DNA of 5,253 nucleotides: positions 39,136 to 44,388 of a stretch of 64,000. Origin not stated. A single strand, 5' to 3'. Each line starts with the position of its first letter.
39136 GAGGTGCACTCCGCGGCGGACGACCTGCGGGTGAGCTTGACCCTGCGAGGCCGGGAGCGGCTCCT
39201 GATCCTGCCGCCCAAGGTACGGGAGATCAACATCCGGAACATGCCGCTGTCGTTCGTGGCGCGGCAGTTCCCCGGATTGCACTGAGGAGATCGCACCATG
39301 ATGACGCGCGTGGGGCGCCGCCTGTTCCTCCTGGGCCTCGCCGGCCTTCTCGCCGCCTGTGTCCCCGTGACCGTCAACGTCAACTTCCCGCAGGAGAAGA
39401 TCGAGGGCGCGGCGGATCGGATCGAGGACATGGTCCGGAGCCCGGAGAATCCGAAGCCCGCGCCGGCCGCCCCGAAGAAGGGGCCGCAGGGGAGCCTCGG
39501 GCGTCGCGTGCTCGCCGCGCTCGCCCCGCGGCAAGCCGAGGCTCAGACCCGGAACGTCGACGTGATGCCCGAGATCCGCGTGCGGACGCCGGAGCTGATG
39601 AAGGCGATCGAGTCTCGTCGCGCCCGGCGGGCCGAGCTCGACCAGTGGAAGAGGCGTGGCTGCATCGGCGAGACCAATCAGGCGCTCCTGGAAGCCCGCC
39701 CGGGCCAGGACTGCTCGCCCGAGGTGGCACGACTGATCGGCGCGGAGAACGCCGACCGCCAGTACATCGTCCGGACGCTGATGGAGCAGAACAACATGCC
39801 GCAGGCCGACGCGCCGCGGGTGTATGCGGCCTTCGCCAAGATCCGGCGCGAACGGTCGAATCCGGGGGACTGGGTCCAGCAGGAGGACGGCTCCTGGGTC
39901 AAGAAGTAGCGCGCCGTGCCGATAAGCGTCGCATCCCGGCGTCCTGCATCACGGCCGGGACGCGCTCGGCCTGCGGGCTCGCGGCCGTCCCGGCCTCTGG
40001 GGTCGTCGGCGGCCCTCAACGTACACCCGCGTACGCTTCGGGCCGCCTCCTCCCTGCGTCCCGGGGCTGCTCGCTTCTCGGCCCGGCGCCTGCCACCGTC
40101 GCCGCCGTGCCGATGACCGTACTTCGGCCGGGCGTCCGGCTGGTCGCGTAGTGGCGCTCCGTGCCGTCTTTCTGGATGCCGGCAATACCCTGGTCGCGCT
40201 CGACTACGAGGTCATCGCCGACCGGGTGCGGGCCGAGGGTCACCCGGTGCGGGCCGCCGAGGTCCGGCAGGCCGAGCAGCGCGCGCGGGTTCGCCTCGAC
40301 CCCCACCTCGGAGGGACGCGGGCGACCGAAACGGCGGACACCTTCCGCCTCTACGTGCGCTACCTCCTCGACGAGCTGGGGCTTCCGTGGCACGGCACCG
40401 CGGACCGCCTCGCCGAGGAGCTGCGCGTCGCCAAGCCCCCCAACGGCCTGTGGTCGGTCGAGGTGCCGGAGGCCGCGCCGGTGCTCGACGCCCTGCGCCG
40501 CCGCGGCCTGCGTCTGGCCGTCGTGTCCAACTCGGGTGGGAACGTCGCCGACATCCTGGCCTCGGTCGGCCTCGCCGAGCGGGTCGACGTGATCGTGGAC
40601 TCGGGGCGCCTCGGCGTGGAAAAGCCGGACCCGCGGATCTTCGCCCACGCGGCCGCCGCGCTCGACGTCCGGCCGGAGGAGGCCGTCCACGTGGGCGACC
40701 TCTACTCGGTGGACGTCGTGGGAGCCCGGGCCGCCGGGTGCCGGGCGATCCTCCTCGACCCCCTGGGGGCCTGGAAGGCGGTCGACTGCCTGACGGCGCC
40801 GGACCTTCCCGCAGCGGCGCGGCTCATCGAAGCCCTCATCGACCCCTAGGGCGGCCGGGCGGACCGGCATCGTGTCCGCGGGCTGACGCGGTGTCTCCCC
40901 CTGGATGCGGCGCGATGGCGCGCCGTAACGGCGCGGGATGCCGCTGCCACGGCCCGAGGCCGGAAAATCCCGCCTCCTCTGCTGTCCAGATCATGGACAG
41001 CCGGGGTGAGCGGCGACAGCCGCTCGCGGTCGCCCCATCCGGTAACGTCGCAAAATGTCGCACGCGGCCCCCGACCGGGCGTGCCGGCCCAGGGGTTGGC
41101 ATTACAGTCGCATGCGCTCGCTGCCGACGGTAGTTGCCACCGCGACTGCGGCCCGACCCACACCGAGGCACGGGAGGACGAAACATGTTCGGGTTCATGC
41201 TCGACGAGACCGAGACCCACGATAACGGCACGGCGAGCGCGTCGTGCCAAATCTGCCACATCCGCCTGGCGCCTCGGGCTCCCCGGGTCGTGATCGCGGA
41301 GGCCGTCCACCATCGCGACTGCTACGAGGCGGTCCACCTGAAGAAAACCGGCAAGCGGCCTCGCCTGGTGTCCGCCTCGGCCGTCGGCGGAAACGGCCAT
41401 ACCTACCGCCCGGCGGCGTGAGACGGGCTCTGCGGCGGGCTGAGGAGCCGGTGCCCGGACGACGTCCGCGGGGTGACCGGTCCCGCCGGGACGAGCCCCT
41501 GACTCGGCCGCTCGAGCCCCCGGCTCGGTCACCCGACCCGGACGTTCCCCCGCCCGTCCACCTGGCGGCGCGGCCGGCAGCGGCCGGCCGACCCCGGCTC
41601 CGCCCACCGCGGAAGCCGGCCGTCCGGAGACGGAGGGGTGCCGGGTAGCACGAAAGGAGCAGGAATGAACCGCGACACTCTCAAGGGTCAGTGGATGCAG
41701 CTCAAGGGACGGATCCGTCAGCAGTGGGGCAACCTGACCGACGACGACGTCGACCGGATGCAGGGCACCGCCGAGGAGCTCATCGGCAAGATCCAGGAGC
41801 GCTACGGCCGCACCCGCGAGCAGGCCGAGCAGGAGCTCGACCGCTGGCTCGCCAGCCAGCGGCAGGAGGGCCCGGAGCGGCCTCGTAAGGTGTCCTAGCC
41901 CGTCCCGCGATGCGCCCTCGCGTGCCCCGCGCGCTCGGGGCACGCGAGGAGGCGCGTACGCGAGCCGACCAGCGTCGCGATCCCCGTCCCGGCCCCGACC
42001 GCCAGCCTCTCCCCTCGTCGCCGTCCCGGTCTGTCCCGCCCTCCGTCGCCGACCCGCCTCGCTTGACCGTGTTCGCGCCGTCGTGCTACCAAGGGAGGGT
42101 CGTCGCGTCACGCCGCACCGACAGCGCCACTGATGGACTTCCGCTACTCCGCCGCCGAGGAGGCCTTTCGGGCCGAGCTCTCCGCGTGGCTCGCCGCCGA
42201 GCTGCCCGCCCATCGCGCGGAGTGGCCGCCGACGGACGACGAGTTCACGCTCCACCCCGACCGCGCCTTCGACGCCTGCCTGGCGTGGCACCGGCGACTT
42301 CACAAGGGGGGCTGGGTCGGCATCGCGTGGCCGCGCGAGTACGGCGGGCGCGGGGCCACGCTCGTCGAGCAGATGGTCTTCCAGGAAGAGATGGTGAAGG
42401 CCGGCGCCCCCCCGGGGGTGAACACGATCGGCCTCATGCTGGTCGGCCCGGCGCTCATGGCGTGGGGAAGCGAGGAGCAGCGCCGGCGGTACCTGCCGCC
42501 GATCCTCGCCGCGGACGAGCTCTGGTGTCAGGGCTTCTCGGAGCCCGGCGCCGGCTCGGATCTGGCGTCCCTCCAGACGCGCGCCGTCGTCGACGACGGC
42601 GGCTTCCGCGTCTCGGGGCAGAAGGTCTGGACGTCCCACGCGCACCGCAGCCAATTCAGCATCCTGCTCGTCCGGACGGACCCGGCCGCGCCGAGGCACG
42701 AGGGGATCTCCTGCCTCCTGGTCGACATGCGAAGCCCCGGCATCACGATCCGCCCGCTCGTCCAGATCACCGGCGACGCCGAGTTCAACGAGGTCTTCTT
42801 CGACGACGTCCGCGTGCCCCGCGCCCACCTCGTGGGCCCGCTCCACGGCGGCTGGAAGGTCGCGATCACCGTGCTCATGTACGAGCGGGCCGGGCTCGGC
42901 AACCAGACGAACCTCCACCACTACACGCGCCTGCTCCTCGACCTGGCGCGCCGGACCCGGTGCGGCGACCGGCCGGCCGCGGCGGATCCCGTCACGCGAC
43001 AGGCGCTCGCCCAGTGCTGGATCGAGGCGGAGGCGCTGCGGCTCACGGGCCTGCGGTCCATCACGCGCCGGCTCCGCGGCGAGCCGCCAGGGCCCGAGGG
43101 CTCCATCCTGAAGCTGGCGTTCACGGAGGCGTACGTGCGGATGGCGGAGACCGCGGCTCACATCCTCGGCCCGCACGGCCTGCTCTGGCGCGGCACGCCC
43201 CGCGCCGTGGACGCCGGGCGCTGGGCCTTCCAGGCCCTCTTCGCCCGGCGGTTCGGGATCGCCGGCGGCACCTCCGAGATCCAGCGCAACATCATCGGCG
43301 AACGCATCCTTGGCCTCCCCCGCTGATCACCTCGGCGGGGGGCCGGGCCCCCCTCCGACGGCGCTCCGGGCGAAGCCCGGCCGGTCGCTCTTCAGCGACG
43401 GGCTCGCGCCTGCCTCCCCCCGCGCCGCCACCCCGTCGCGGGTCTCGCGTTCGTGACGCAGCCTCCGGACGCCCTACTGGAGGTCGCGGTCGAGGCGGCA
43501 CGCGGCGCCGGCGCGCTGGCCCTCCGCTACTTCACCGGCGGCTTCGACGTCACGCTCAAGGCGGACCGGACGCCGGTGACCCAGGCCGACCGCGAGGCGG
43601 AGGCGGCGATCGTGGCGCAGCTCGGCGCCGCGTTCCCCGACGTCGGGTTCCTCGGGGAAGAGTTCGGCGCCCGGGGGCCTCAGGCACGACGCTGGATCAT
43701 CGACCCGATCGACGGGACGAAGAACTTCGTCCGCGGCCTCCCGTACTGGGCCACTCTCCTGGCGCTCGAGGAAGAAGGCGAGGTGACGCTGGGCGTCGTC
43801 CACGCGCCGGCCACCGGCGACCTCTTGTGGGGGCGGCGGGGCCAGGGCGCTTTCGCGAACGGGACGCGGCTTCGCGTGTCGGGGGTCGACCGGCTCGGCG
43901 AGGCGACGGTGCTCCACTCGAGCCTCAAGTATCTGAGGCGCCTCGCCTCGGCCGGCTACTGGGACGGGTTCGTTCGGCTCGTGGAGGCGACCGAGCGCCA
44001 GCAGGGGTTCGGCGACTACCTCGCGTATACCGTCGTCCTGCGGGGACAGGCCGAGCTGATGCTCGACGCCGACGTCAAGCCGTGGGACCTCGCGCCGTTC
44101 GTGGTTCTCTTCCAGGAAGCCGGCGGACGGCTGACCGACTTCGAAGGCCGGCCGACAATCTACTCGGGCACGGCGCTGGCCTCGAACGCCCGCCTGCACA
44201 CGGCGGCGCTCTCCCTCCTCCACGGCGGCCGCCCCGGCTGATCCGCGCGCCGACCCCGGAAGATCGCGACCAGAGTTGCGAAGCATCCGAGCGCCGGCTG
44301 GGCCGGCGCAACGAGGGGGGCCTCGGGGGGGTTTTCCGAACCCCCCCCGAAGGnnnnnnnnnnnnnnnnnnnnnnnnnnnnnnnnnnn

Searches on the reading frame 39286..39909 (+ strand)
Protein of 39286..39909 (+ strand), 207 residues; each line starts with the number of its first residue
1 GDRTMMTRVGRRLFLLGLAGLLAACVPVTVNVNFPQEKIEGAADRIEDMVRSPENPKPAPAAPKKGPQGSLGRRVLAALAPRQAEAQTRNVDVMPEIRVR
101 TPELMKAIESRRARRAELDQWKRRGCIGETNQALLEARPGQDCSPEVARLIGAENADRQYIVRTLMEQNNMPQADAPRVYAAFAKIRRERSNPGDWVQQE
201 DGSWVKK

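Call 55: search_protein_families(library=pfam, proteins=[window:39286-39909:+], max_evalue=0.00001)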
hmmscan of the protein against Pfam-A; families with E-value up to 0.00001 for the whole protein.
window:39286-39909:+ (207 aa): 1 family
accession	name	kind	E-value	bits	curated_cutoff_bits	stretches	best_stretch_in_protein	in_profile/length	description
PF07027.17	DUF1318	-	3.9e-14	53.4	27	1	113-207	3-92/92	Protein of unknown function (DUF1318)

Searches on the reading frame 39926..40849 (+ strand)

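Call 55: search_protein_families(library=pfam, proteins=[window:39926-40849:+], max_evalue=0.00001)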
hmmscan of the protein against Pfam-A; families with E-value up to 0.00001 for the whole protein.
window:39926-40849:+ (307 aa): 3 families
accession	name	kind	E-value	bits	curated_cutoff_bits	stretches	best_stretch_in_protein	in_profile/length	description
PF00702.32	Hydrolase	-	9.5e-21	75.5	26.4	1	79-271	2-191/191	haloacid dehalogenase-like hydrolase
PF13419.12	HAD_2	-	5.7e-13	49.8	23.8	1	181-276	82-177/178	Haloacid dehalogenase-like hydrolase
PF13242.12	Hydrolase_like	-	4e-09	36.7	22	1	232-277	3-48/75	HAD-hyrolase-like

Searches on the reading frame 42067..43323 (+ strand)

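Call 21: search_protein_families(library=pfam, proteins=[window:42067-43323:+], max_evalue=0.001)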
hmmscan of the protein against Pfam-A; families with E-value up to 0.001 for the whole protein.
window:42067-43323:+ (419 aa): 3 families
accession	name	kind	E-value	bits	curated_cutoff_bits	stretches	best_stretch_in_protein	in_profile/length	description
PF00441.29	Acyl-CoA_dh_1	-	2.9e-26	92.8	22.4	1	261-415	2-150/150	Acyl-CoA dehydrogenase, C-terminal domain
PF02771.21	Acyl-CoA_dh_N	-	3.7e-20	72.8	22.9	1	29-148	2-111/113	Acyl-CoA dehydrogenase, N-terminal domain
PF02770.24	Acyl-CoA_dh_M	-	5.3e-20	71.8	33.3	1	154-248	1-97/97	Acyl-CoA dehydrogenase, middle domain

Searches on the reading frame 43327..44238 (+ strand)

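Call 21: search_protein_families(library=pfam, proteins=[window:43327-44238:+], max_evalue=0.001)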
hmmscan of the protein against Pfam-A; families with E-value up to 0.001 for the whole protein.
window:43327-44238:+ (304 aa): 1 family
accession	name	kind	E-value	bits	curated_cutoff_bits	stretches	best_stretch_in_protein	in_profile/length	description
PF00459.30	Inositol_P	-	7e-54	183.6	27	1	49-295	4-263/271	Inositol monophosphatase family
